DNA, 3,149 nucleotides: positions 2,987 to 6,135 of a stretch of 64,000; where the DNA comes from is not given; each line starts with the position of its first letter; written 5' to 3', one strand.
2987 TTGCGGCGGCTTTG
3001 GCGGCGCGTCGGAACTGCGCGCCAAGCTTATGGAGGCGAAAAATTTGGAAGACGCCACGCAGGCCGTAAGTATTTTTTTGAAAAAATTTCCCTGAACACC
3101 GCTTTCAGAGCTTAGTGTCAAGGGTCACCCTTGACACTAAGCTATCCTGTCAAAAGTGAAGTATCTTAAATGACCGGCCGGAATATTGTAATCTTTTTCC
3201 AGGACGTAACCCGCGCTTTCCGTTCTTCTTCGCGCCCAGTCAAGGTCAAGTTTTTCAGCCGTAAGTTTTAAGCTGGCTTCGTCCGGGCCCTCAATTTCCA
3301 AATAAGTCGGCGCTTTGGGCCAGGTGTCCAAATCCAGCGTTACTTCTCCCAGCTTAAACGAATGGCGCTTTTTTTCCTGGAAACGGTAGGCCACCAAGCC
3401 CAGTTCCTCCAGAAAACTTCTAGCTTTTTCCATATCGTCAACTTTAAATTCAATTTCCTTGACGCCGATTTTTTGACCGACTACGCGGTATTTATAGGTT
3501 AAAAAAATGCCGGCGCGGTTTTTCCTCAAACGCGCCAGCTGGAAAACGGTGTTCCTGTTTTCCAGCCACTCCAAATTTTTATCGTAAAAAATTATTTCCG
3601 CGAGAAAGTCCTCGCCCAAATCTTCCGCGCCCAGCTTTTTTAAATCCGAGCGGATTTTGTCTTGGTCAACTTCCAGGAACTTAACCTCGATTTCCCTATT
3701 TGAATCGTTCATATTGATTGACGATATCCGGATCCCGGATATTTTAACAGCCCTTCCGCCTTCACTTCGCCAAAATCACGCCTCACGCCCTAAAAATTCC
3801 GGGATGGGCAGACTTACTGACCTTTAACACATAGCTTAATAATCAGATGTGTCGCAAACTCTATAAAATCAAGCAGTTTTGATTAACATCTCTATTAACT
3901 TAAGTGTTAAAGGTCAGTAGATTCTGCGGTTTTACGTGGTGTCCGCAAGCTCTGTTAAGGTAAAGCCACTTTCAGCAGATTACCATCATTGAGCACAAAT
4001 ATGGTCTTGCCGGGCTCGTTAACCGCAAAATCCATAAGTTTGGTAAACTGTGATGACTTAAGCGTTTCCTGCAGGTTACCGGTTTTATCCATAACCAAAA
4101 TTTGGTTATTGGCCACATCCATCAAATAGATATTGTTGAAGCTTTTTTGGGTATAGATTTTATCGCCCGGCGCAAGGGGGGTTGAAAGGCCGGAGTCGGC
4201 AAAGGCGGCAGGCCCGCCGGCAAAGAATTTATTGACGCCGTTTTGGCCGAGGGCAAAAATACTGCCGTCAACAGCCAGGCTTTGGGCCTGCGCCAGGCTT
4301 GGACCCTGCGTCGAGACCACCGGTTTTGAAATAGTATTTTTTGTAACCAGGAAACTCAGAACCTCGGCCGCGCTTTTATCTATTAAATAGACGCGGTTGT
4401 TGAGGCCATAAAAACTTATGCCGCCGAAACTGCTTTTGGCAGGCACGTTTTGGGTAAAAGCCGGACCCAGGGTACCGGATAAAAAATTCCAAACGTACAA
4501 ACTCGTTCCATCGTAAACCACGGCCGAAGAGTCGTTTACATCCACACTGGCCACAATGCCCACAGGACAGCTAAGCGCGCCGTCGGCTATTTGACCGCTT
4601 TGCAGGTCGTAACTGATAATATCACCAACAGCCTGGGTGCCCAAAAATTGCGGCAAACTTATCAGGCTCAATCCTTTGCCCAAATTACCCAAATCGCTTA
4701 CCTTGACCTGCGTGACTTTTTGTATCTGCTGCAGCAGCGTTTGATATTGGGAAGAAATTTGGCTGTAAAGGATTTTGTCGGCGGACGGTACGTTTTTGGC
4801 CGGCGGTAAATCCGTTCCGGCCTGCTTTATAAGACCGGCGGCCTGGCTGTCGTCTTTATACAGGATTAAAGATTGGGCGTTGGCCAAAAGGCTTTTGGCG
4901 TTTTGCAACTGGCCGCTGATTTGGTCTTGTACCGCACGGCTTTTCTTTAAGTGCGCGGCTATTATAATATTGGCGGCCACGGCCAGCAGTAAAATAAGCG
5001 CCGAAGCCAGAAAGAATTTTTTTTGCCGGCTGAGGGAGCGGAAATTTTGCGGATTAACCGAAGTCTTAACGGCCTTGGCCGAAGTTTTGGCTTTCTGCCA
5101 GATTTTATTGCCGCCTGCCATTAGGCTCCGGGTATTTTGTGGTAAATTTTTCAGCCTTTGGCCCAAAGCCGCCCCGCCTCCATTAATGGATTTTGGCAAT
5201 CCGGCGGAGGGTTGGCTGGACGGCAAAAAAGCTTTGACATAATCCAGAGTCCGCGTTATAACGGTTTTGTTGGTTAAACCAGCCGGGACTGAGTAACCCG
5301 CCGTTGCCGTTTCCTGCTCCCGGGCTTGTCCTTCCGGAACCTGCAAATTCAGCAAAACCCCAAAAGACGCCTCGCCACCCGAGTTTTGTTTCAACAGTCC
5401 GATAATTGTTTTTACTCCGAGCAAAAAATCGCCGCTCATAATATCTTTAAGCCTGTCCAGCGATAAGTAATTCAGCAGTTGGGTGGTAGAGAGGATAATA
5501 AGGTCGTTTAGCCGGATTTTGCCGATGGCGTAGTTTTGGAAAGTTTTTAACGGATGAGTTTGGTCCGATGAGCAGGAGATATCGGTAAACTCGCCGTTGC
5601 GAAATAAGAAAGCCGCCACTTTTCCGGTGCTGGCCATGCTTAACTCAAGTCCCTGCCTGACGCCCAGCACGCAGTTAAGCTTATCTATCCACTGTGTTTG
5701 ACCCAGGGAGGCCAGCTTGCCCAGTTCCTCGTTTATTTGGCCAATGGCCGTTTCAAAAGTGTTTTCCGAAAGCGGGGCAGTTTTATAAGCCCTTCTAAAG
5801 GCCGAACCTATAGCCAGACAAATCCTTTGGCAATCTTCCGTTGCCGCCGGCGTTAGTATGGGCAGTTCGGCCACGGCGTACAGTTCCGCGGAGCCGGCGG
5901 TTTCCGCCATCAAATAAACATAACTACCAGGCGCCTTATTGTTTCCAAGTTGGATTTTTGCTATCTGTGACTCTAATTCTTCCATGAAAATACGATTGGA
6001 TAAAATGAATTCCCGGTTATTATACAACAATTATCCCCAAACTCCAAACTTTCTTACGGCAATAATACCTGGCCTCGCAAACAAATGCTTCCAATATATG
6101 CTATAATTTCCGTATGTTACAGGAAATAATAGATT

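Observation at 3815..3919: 105-bp MITE-like element present in three intergenic copies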

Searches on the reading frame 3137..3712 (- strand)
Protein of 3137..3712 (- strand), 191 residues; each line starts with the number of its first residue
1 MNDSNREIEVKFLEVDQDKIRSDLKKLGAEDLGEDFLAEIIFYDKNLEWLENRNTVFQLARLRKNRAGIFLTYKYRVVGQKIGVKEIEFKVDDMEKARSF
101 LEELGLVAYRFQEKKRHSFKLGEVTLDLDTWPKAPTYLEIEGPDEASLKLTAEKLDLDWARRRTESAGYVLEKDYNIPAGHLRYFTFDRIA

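Call 14: find_encoding_contigs(protein=window:3137-3712:-, flank=10000, max_places=6)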
Protein window:3137-3712:- (191 aa): 1 contig read that carries it; 1 place shown.
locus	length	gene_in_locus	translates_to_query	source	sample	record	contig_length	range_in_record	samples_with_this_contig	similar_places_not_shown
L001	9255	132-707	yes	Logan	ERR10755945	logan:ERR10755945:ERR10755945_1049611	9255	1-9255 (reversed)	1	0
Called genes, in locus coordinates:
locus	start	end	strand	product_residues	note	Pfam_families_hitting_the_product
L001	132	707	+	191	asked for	PF01928:CYTH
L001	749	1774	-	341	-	PF01207:Dus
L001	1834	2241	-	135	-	PF16320:Ribosomal_L12_N, PF00542:Ribosomal_L12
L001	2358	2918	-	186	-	PF00466:Ribosomal_L10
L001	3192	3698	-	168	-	PF02698:DUF218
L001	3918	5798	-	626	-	PF00664:ABC_membrane, PF00005:ABC_tran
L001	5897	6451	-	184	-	PF07080:DUF1348 (weak), PF07366:SnoaL (weak), PF12680:SnoaL_2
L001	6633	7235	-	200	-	-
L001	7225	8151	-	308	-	PF00005:ABC_tran, PF13304:AAA_21 (weak), PF13732:DrrA1-3_C (weak)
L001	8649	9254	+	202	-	?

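Call 39: find_homologous_proteins(query=window:3137-3712:-, max_evalue=1e-10)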
Query window:3137-3712:- (191 aa): 131 proteins with E <= 1e-10 among 239 candidates; the best 120 are listed.
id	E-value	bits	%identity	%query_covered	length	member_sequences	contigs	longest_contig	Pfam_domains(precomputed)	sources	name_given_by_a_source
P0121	9.6e-121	418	100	100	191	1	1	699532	PF01928.27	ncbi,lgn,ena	-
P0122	1.1e-64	235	58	99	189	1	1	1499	PF01928.27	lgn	-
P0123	8.0e-60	220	57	97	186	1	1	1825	PF01928.27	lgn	-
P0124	3.1e-59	218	54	98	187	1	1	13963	PF01928.27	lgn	-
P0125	9.8e-59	216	52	100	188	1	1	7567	PF01928.27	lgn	-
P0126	1.1e-58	216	54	97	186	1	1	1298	PF01928.27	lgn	-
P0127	1.8e-58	215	55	99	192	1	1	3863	PF01928.27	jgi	jgi:adenylate cyclase, class 2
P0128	8.7e-58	213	54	97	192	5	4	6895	PF01928.27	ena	-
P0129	1.6e-57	212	54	99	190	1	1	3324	PF01928.27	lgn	-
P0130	2.3e-57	212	54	97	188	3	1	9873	PF01928.27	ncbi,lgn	-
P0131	2.4e-57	212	56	96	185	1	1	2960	PF01928.27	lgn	-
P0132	4.0e-57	211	53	97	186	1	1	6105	PF01928.27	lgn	-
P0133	1.8e-56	209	55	97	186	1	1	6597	PF01928.27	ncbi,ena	-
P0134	2.7e-56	208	54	99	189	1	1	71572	PF01928.27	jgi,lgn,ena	-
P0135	2.8e-56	208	54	98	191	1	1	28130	PF01928.27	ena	-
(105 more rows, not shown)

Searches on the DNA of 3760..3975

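Call 67: search_rna_families(source=window, start=3760, end=3975, threshold=evalue, max_evalue=1)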
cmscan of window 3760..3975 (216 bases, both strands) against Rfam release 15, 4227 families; matches with E-value up to 1: 7.
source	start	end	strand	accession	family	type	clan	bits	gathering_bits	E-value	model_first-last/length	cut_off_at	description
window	3811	3923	+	RF03940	MIR9563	Gene; miRNA;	-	27.6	90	0.0017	1-127/127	no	MIR9563 microRNA precursor family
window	3809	3928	+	RF03601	MIR7993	Gene; miRNA;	-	23.4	100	0.032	1-138/138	no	MIR7993 microRNA precursor family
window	3808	3927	-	RF04108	mir-2513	Gene; miRNA;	-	20.2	89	0.12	1-120/120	no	mir-2513 microRNA precursor family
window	3815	3919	+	RF04134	MIR7504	Gene; miRNA;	-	19.8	83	0.35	1-124/124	no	MIR7504 microRNA precursor family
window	3808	3927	+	RF04108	mir-2513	Gene; miRNA;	-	19.4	89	0.19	1-120/120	no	mir-2513 microRNA precursor family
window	3815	3919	-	RF04134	MIR7504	Gene; miRNA;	-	18.4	83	0.79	1-124/124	no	MIR7504 microRNA precursor family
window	3798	3930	-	RF03444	MIR5635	Gene; miRNA;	-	16.2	149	0.95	1-182/182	no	MIR5635 microRNA precursor family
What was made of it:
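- On Known Rfam RNA family: The best E-value-mode hit is 27.6 bits against a cut-off of 90, a plant miRNA precursor (call 67).
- In E-value mode only generic eukaryotic miRNA-precursor hairpins appear, at 16-28 bits against cut-offs of 83-149 (call 67).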

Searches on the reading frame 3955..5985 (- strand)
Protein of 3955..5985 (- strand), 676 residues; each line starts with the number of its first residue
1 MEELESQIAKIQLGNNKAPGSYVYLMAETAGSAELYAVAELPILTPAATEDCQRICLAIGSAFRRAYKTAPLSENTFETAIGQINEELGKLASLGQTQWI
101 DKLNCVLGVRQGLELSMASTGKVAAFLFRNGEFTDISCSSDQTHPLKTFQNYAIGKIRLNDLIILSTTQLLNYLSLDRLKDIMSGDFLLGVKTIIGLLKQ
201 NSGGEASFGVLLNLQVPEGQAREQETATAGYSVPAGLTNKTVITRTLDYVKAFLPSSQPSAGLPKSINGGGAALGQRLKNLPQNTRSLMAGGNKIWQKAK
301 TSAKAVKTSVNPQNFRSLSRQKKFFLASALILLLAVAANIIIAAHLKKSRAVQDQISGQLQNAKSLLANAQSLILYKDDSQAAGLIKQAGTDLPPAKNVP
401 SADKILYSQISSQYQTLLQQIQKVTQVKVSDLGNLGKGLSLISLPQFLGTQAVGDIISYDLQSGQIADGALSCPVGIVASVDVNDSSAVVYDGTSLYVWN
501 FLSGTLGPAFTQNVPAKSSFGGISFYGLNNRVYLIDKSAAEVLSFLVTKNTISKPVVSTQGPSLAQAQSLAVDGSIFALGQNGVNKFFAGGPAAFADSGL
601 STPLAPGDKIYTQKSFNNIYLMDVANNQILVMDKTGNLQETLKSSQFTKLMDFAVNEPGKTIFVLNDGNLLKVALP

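Call 71: find_encoding_contigs(protein=window:3955-5985:-, flank=1500, max_places=6)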
Protein window:3955-5985:- (676 aa): 1 contig read that carries it; 1 place shown.
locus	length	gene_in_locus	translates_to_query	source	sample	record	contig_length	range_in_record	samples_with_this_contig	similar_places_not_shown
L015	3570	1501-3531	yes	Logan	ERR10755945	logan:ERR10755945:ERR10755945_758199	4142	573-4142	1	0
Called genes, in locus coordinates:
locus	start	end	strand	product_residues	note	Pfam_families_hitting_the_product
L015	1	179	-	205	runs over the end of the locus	PF01726:LexA_DNA_bind, PF00717:Peptidase_S24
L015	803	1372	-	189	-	-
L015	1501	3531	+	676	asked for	-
